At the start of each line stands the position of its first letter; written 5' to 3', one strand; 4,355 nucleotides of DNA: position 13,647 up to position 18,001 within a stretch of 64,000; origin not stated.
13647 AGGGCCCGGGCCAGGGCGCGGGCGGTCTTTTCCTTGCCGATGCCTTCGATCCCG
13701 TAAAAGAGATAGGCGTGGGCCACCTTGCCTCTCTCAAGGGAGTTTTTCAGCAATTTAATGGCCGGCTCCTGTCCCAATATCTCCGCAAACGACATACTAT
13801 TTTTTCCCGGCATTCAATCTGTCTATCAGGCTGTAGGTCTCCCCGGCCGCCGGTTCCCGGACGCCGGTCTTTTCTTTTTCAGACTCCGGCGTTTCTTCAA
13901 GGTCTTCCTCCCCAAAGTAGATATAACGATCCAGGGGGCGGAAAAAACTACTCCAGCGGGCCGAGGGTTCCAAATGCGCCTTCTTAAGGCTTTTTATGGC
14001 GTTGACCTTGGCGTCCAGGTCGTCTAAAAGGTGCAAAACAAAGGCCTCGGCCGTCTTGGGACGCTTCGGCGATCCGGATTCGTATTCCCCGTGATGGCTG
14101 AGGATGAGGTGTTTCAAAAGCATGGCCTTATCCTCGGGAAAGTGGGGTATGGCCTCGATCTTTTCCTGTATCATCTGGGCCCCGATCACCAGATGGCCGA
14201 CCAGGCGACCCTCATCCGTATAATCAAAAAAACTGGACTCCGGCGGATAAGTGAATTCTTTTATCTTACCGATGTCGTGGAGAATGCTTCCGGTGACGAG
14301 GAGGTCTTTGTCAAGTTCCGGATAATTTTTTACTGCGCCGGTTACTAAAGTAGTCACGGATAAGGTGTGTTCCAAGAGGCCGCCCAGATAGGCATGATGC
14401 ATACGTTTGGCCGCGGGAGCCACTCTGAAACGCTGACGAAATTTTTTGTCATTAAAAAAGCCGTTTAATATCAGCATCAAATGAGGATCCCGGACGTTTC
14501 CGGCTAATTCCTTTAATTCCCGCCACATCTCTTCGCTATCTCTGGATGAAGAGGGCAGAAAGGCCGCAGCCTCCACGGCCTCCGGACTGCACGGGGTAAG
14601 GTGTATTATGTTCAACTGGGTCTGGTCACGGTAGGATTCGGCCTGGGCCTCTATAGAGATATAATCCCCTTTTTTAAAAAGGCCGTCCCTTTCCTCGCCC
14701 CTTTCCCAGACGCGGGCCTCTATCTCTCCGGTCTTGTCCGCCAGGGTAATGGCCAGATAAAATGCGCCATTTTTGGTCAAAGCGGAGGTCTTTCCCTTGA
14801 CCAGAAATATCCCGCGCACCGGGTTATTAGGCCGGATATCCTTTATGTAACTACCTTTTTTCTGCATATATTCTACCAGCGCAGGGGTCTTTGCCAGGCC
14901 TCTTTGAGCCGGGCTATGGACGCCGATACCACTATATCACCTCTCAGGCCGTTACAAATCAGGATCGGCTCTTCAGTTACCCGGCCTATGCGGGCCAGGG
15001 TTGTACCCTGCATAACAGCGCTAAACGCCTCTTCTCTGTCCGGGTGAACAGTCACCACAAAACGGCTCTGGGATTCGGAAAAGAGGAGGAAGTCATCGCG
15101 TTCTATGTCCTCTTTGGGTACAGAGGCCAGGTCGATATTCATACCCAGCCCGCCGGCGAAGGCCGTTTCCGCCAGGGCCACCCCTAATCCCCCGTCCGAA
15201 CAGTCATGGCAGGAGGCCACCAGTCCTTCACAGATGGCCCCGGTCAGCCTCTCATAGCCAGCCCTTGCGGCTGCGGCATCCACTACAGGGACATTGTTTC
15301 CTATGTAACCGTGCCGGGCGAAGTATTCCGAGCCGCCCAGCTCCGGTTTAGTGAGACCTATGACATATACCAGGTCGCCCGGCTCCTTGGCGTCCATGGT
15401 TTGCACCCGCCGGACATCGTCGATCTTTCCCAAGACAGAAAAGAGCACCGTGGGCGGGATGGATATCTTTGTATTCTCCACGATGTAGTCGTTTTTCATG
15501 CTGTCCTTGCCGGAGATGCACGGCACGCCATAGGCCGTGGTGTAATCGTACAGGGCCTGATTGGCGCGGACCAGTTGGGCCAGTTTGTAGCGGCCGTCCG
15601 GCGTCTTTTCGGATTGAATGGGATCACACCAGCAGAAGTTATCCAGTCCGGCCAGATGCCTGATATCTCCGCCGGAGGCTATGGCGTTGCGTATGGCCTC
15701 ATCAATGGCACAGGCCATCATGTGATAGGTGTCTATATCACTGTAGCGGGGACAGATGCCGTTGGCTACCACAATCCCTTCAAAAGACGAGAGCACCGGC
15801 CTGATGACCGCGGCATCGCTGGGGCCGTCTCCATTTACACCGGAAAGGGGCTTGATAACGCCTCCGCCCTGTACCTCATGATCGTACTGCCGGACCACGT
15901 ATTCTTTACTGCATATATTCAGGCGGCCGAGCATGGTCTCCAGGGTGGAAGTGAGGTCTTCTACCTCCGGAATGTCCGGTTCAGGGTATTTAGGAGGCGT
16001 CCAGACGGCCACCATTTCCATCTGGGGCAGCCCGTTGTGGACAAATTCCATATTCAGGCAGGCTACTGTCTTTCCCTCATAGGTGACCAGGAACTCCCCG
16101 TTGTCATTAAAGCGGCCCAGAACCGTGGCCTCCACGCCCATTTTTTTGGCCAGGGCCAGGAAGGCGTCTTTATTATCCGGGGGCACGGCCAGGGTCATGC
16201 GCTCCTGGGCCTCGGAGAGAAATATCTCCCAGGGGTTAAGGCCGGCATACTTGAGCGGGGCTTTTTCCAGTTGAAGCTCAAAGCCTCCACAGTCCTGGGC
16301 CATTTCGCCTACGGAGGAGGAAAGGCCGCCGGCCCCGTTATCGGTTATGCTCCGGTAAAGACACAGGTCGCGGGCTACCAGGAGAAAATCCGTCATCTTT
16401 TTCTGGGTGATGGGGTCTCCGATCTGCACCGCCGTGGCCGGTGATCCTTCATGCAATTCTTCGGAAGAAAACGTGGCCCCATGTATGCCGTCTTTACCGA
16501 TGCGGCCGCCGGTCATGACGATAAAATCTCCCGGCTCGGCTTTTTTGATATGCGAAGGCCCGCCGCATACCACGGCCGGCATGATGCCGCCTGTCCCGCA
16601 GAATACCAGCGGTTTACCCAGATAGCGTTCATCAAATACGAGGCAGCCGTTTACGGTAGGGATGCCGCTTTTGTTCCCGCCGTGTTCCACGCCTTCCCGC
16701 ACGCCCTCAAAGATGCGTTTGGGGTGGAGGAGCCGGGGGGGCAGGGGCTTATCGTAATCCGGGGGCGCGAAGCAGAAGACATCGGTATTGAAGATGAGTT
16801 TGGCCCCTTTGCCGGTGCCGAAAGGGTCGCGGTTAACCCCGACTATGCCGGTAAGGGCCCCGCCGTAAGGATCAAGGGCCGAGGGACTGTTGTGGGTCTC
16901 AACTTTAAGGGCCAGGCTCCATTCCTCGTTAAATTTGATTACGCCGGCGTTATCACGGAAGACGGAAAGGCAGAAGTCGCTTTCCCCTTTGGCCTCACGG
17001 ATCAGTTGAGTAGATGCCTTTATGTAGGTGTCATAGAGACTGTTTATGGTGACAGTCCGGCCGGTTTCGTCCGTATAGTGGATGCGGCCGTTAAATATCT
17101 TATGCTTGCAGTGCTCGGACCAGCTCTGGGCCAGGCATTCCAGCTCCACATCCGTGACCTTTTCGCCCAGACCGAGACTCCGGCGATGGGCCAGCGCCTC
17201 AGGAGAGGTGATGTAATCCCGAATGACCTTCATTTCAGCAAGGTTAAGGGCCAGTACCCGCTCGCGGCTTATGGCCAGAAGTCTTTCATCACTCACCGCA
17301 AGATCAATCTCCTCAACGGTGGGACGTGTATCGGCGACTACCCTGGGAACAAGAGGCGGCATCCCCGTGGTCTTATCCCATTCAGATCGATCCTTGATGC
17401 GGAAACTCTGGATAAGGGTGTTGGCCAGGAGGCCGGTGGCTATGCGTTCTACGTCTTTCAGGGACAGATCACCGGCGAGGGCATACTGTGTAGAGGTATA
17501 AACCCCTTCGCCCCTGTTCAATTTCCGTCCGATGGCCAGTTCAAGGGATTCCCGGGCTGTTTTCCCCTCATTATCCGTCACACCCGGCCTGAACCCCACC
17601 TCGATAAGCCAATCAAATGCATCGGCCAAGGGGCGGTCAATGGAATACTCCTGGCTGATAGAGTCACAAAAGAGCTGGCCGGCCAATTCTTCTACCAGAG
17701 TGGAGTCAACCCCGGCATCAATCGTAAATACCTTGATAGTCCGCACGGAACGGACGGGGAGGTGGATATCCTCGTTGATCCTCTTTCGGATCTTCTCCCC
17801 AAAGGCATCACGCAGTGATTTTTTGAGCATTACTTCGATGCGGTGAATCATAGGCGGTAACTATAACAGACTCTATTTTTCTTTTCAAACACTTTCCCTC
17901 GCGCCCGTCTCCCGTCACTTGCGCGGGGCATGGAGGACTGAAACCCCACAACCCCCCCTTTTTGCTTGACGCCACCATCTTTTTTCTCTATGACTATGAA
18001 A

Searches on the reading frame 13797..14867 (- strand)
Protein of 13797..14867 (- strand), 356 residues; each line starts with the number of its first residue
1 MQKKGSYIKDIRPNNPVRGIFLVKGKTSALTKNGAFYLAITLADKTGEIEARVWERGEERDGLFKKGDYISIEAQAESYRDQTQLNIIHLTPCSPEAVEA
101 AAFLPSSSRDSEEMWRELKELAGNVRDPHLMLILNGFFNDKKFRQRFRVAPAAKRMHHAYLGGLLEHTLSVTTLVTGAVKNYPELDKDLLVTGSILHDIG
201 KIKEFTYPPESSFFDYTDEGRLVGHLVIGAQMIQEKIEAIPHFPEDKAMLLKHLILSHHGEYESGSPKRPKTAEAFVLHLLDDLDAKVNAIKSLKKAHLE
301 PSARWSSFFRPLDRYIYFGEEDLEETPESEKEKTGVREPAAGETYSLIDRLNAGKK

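Call 17: search_protein_families(library=pfam, proteins=[window:13797-14867:-], max_evalue=0.001)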
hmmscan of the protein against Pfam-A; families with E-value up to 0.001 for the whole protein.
window:13797-14867:- (356 aa): 2 families
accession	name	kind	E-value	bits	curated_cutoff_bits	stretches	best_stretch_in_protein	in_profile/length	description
PF01966.28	HD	-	1.8e-15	57.6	22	1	165-286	2-115/116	HD domain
PF01336.31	tRNA_anti-codon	-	4.3e-05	23.8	27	1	23-87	3-69/75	OB-fold nucleic acid binding domain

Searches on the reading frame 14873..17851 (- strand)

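Call 17: search_protein_families(library=pfam, proteins=[window:14873-17851:-], max_evalue=0.001)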
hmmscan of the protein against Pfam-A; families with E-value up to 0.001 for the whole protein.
window:14873-17851:- (992 aa): 4 families
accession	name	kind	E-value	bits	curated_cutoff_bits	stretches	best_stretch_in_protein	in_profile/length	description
PF02769.27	AIRS_C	-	4.1e-52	176.9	23.1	2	439-587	1-151/156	AIR synthase related protein, C-terminal domain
PF00586.29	AIRS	-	1.7e-19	70.7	24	1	300-424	2-112/112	AIR synthase related protein, N-terminal domain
PF18072.6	FGAR-AT_linker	-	5.9e-15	56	26.6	1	193-251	3-50/50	Formylglycinamide ribonucleotide amidotransferase linker domain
PF02700.19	PurS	-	2.6e-11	44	22.2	1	4-72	3-76/77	Phosphoribosylformylglycinamidine (FGAM) synthase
